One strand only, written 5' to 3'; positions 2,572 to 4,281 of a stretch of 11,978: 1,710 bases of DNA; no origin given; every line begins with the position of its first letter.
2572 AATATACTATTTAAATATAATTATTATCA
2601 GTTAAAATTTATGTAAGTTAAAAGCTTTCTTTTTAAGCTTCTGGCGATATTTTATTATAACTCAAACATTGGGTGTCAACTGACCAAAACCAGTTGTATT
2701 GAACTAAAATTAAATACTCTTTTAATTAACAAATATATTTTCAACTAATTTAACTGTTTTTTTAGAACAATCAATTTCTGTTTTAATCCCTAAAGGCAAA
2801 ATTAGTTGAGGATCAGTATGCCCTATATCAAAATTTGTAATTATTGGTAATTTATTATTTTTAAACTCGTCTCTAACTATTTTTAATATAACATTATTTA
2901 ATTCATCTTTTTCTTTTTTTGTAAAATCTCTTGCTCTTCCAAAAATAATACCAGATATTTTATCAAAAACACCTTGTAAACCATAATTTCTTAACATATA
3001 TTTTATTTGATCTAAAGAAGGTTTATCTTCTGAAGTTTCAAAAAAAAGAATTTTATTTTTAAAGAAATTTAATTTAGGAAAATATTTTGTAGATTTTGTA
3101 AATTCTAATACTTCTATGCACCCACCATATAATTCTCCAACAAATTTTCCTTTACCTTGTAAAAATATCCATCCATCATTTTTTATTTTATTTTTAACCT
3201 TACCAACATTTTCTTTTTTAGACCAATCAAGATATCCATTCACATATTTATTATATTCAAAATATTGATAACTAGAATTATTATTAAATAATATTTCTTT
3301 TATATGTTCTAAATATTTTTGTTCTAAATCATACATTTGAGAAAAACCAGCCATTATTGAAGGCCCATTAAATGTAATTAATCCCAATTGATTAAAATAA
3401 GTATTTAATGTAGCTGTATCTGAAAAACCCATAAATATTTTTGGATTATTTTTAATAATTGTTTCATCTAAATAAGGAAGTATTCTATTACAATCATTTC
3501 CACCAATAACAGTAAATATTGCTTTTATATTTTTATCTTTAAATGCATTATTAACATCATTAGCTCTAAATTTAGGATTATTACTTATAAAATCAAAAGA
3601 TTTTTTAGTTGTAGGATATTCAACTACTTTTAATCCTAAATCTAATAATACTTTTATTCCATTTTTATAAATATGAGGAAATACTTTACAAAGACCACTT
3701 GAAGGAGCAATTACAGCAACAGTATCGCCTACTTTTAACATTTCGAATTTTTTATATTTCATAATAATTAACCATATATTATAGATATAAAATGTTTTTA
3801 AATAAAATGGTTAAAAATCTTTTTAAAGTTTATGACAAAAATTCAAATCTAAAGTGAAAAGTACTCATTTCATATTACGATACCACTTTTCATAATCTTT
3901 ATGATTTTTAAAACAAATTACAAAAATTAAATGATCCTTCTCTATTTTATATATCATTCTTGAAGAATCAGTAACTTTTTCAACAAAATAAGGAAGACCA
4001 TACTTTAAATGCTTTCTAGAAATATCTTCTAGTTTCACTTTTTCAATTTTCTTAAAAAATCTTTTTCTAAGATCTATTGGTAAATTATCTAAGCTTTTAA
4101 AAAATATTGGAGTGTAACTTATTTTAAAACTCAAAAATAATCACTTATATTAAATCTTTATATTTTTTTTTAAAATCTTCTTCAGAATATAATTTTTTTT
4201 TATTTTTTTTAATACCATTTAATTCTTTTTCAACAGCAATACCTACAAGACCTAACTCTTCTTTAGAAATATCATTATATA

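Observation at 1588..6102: Two conserved 12-mers (P and Q) alternate and partition the AT-rich half into cassette-like modules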

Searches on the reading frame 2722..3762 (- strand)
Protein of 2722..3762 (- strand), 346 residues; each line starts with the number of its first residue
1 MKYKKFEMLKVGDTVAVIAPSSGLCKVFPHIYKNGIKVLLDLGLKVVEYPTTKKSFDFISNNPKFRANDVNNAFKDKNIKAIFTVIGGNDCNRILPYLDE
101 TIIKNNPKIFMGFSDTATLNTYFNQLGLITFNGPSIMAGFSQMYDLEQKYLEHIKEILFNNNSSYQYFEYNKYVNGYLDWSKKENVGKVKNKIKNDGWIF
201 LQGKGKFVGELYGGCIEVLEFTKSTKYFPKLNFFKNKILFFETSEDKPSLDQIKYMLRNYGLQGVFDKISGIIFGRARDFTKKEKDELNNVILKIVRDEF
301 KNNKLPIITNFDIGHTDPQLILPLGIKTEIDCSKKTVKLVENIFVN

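Call 10: search_protein_families(library=pfam, proteins=[window:2722-3762:-], max_evalue=0.01)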
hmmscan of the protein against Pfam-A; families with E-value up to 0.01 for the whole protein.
window:2722-3762:- (346 aa): 2 families
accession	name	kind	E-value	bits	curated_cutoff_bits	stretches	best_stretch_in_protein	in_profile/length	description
PF02016.21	Peptidase_S66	-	1.5e-31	109.5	25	1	15-133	1-121/121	LD-carboxypeptidase N-terminal domain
PF17676.7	Peptidase_S66C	-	5e-31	108.2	23.7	1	209-330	2-120/120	LD-carboxypeptidase C-terminal domain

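Call 15: find_encoding_contigs(protein=window:2722-3762:-, flank=10000, max_places=10)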
Protein window:2722-3762:- (346 aa): 18 contigs read that carry it; 10 places shown.
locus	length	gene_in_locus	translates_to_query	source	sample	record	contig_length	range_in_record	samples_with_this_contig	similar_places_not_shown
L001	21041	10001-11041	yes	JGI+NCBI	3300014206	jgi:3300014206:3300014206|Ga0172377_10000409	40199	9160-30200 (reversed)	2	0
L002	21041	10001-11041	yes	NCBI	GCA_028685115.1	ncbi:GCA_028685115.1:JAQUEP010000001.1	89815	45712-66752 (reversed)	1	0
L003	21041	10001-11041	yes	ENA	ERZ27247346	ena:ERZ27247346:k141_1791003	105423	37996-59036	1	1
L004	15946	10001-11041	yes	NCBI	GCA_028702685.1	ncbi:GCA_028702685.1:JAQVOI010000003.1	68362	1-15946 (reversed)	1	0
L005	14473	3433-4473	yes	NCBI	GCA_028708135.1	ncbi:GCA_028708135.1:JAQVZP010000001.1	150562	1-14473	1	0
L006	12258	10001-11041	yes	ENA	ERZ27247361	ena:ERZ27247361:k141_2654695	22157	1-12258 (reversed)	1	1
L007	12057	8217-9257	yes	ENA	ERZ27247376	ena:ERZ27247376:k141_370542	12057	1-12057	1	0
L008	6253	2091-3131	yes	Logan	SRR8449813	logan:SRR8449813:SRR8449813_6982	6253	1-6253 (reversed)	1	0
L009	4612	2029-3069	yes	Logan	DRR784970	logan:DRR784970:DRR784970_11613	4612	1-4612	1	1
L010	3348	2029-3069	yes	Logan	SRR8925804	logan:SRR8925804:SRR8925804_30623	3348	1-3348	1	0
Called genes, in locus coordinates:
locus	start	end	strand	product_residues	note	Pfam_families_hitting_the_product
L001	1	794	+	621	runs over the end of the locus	-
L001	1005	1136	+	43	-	-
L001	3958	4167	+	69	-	-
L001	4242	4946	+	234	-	PF13197:DUF4013 (weak)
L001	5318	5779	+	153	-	PF00265:TK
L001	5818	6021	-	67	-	-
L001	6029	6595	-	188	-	PF06821:Ser_hydrolase, PF10230:LIDHydrolase (faint), PF00561:Abhydrolase_1 (weak)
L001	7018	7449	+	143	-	PF10869:DUF2666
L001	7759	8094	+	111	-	-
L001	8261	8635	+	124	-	PF00903:Glyoxalase, PF12681:Glyoxalase_2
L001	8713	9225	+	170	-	PF00583:Acetyltransf_1 (weak)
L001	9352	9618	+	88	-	-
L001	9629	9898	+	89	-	-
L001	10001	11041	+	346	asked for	PF02016:Peptidase_S66, PF17676:Peptidase_S66C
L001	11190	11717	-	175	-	-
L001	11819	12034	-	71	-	PF02261:Asp_decarbox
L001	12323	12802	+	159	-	PF03073:TspO_MBR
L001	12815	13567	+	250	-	PF02535:Zip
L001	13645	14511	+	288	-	PF00005:ABC_tran, PF13304:AAA_21 (weak)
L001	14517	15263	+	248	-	PF01061:ABC2_membrane, PF12698:ABC2_membrane_3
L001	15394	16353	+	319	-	PF00135:COesterase, PF20434:BD-FAE, PF07859:Abhydrolase_3, PF00326:Peptidase_S9 (faint)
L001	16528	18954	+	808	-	-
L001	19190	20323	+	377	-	PF13098:Thioredoxin_2 (faint)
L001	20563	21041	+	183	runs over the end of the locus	PF02517:Rce1-like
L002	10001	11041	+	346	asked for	PF02016:Peptidase_S66, PF17676:Peptidase_S66C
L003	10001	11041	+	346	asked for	PF02016:Peptidase_S66, PF17676:Peptidase_S66C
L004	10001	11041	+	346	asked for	PF02016:Peptidase_S66, PF17676:Peptidase_S66C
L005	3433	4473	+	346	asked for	PF02016:Peptidase_S66, PF17676:Peptidase_S66C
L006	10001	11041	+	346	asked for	PF02016:Peptidase_S66, PF17676:Peptidase_S66C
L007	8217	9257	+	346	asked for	PF02016:Peptidase_S66, PF17676:Peptidase_S66C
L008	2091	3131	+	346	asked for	PF02016:Peptidase_S66, PF17676:Peptidase_S66C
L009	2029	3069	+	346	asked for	PF02016:Peptidase_S66, PF17676:Peptidase_S66C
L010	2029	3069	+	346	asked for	PF02016:Peptidase_S66, PF17676:Peptidase_S66C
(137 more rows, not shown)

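Call 30: find_related_loci(query=window:2722-3762:-, collection=genome_contigs, flank=8000)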
Query window:2722-3762:- (346 aa) in genome_contigs; peptide patterns used: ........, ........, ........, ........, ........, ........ (x = any residue, [..] = any of these).
334 stretches matched a pattern; 166 encode a relative of the query (tblastn E <= 1e-3); the best 80 are kept; 80 distinct loci.
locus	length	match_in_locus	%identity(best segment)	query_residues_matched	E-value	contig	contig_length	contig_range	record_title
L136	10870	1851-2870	59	5-344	2e-133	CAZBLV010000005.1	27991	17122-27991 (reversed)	MAG TPA_asm: uncultured Candidatus Saccharibacteria bacterium isolate SRP067234_co1_8 genome assembly, contig: k99_66805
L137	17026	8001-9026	59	1-342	2e-131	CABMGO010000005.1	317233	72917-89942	uncultured archaeon isolate LFW-170_1 genome assembly, contig: LFW1701_5, whole genome shotgun sequence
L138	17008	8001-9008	57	9-344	3e-129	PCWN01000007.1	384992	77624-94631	MAG: Candidatus Magasanikbacteria bacterium CG11_big_fil_rev_8_21_14_0_20_39_34 CG11_8_21_14_0.20_scaffold_27_c, whole g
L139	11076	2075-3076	55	9-342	8e-125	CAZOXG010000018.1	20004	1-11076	MAG TPA_asm: uncultured Candidatus Saccharibacteria bacterium isolate SRP142039_co1_284 genome assembly, contig: NODE_19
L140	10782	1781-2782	55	9-342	8e-125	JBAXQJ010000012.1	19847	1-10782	MAG: bacterium isolate ELA554 MAG554_12, whole genome shotgun sequence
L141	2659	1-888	56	46-342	1e-117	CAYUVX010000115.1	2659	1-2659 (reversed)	MAG TPA_asm: uncultured Candidatus Saccharibacteria bacterium isolate SRP178699_co1_528 genome assembly, contig: NODE_64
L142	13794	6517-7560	41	2-346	2e-85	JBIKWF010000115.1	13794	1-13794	MAG: Bdellovibrionota bacterium isolate ME2015-09-01_3300035663_group6_bin89 Rohwer_bin1204_scaffold_2979_c1, whole geno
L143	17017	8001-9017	42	9-346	2e-81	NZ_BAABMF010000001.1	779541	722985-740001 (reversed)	Clostridium sediminicola strain SH18-2 sequence001, whole genome shotgun sequence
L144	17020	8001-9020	42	9-346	3e-81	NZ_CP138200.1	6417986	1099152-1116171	Wukongibacter sp. M2B1 chromosome, complete genome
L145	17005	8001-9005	44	9-341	4e-80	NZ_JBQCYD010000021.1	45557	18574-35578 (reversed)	MAG: Senegalia sp. (in: firmicutes) isolate AOP38_B2_surf _bin _27 AOP38_B2_surf.bin.27_21, whole genome shotgun sequenc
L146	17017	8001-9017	42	5-342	1e-79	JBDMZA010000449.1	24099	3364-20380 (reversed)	MAG: Clostridiales bacterium isolate NRS2.bin.1 k97_362230, whole genome shotgun sequence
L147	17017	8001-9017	43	5-341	6e-79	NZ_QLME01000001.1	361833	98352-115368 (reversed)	Halanaerobium saccharolyticum strain MSL 17.2 Ga0206410_101, whole genome shotgun sequence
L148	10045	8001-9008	42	9-342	5e-78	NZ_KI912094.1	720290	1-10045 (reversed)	Halonatronum saccharophilum DSM 13868 HalsacDRAFT_HSE.5, whole genome shotgun sequence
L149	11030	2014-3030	39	5-341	9e-78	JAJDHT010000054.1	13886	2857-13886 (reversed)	Ruminococcaceae bacterium OttesenSCG-928-I18 AH-928-I18_NODE_54, whole genome shotgun sequence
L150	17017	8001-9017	40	5-342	4e-77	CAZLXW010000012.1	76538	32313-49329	MAG TPA_asm: uncultured Eubacteriales bacterium isolate SRP241341_co1_141 genome assembly, contig: NODE_438_length_76538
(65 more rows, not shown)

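Call 40: find_homologous_proteins(query=L001:7018-7446:+, max_evalue=0.00001)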
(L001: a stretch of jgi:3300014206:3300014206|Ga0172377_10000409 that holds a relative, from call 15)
Query L001:7018-7446:+ (143 aa): 11 proteins with E <= 0.00001 among 63 candidates.
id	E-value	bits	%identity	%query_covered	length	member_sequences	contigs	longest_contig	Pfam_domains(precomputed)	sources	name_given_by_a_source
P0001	3.2e-73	262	89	100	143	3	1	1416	PF10869.14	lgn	-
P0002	2.4e-63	230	76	92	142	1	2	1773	PF10869.14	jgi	-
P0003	4.3e-61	223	75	99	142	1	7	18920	PF10869.14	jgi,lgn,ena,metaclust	metaclust:\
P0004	8.3e-61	222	74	99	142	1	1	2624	PF10869.14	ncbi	-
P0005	7.6e-60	219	73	92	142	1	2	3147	PF10869.14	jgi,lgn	jgi:hypothetical protein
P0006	6.7e-57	209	69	92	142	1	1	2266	PF10869.14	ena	-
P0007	8.7e-54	199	66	92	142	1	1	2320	PF10869.14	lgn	-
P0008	1.8e-52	195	69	99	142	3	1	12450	PF10869.14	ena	-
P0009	1.2e-48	183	64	92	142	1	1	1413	-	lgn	-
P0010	3.1e-45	172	61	92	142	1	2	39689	-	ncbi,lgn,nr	ncbi:MAG: hypothetical protein PHR26_03410 [Candidatus ainarchaeum sp.]|nr:hypothetical protein [Can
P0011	5.6e-45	171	60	92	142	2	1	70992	PF10869.14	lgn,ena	-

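Call 41: find_encoding_contigs(protein=P0003, flank=10000, max_places=6)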
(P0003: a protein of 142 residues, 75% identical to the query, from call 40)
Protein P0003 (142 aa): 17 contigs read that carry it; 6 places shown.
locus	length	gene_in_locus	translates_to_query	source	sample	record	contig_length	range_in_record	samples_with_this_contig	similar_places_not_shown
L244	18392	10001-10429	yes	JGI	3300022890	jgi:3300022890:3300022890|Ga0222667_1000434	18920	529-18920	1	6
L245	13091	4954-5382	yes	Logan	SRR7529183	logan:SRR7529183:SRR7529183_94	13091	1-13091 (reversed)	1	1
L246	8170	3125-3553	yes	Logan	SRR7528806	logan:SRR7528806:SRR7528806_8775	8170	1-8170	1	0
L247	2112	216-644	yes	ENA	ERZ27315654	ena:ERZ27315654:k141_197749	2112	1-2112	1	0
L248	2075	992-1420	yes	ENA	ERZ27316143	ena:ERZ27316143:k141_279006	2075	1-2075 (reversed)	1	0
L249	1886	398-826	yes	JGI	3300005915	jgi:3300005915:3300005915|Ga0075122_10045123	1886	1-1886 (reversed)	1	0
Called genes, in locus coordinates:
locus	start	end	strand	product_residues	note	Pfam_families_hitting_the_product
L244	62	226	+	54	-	-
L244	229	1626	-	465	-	PF01875:Memo, PF01871:AMMECR1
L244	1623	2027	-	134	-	PF11969:DcpS_C, PF01230:HIT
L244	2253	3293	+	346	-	PF00752:XPG_N, PF00867:XPG_I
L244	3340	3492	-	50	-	-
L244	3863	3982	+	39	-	-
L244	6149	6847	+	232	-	-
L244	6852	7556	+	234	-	-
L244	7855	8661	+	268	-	-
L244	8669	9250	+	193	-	PF00265:TK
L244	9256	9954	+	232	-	PF08242:Methyltransf_12 (faint), PF08241:Methyltransf_11 (weak), PF13649:Methyltransf_25 (weak)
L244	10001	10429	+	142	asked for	PF10869:DUF2666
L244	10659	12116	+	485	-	PF02788:RuBisCO_large_N, PF00016:RuBisCO_large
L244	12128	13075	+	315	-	PF00293:NUDIX, PF00561:Abhydrolase_1 (weak), PF06821:Ser_hydrolase, PF10230:LIDHydrolase (faint)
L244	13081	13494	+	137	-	PF01894:YjbQ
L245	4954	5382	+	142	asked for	PF10869:DUF2666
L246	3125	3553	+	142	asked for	PF10869:DUF2666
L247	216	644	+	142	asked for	PF10869:DUF2666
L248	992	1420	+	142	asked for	PF10869:DUF2666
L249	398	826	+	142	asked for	PF10869:DUF2666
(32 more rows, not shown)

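Call 42: find_encoding_contigs(protein=P0008, flank=10000, max_places=4)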
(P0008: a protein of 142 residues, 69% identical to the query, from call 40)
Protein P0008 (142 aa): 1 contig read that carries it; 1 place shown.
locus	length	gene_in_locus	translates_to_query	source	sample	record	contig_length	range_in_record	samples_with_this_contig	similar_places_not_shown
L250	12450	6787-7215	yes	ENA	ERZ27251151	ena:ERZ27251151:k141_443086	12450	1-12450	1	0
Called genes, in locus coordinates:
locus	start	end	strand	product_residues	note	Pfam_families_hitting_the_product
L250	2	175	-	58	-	?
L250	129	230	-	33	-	-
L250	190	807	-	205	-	-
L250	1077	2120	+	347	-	PF00752:XPG_N, PF01367:5_3_exonuc (faint), PF00867:XPG_I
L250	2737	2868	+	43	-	-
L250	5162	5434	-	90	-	-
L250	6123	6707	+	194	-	PF00265:TK, PF13173:AAA_14 (faint)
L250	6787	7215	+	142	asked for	PF10869:DUF2666 (weak)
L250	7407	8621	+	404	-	-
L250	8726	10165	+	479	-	PF02788:RuBisCO_large_N, PF00016:RuBisCO_large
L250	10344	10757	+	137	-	PF01894:YjbQ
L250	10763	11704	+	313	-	PF00135:COesterase, PF20434:BD-FAE, PF07859:Abhydrolase_3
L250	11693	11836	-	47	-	-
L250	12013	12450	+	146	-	?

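Call 43: find_encoding_contigs(protein=P0010, flank=10000, max_places=4)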
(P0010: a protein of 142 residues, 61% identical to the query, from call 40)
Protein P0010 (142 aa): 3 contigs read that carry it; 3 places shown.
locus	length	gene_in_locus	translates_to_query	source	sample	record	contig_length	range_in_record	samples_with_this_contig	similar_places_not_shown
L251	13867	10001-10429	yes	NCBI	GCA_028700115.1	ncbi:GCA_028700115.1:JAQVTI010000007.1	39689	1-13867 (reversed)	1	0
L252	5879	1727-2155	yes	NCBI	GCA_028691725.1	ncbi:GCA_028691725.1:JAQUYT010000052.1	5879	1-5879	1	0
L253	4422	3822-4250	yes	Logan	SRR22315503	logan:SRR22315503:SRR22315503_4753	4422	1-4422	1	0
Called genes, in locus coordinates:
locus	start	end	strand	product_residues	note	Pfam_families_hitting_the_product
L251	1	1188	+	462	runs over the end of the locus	PF02163:Peptidase_M50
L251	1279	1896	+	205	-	-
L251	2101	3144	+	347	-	PF00752:XPG_N, PF00867:XPG_I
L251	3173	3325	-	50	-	-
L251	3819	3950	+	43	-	-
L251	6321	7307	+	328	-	-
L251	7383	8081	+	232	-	-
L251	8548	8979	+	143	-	-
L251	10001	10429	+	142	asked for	-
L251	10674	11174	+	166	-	PF03073:TspO_MBR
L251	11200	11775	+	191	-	-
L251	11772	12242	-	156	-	-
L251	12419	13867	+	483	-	?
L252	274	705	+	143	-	-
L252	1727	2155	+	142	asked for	-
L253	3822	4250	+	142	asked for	-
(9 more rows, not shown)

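Call 44: find_encoding_contigs(protein=P0011, flank=10000, max_places=4)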
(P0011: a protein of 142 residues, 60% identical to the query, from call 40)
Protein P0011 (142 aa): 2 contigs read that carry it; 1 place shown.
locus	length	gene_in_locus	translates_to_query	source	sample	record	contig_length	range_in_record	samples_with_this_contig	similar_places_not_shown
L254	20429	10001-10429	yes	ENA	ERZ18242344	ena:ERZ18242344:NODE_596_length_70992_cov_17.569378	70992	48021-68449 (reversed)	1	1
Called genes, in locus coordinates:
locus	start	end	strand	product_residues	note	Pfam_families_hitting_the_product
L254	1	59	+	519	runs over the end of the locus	PF11139:SfLAP (weak)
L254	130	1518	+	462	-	PF02163:Peptidase_M50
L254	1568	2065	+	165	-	-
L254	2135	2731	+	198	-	-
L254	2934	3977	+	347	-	PF00752:XPG_N, PF00867:XPG_I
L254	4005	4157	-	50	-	-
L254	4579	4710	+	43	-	-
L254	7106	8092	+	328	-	-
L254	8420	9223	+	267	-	-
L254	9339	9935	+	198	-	PF00265:TK, PF13173:AAA_14 (faint)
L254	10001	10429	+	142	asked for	PF10869:DUF2666 (weak)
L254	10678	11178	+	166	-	PF03073:TspO_MBR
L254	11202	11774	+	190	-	-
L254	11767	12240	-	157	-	-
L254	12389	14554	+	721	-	-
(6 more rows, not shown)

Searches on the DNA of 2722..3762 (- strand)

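Call 23: search_rna_families(source=L001, threshold=gathering)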
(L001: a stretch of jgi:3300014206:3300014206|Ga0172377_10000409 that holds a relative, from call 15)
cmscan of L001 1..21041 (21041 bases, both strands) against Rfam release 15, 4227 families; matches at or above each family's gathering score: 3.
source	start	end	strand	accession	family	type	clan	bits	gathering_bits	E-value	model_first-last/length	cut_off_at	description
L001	1688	3181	+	RF01959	SSU_rRNA_archaea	Gene; rRNA;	CL00111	1346.7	50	0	1-1478/1478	no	Archaeal small subunit ribosomal RNA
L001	3411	3483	+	RF00005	tRNA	Gene; tRNA;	CL00001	65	29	2.5e-12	1-71/71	no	tRNA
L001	892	965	+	RF00005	tRNA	Gene; tRNA;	CL00001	63.9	29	4.9e-12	1-71/71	no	tRNA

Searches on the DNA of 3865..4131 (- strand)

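Call 86: search_rna_families(sources=[L323, L324], threshold=evalue, max_evalue=10, show_alignments=3)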
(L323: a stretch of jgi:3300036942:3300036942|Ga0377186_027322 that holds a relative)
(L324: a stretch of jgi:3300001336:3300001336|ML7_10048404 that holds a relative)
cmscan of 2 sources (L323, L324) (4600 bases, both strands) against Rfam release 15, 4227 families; matches with E-value up to 10: 2.
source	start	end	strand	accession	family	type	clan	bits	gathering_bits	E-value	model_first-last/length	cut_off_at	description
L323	2132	2167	+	RF01803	GABA3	Cis-reg;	-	20.2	57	0.64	1-54/54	no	Editing element of GABA-3 exon 9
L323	2294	2309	-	RF00012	U3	Gene; snRNA; snoRNA; CD-box;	CL00100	13.6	34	9.4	14-29/219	no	Small nucleolar RNA U3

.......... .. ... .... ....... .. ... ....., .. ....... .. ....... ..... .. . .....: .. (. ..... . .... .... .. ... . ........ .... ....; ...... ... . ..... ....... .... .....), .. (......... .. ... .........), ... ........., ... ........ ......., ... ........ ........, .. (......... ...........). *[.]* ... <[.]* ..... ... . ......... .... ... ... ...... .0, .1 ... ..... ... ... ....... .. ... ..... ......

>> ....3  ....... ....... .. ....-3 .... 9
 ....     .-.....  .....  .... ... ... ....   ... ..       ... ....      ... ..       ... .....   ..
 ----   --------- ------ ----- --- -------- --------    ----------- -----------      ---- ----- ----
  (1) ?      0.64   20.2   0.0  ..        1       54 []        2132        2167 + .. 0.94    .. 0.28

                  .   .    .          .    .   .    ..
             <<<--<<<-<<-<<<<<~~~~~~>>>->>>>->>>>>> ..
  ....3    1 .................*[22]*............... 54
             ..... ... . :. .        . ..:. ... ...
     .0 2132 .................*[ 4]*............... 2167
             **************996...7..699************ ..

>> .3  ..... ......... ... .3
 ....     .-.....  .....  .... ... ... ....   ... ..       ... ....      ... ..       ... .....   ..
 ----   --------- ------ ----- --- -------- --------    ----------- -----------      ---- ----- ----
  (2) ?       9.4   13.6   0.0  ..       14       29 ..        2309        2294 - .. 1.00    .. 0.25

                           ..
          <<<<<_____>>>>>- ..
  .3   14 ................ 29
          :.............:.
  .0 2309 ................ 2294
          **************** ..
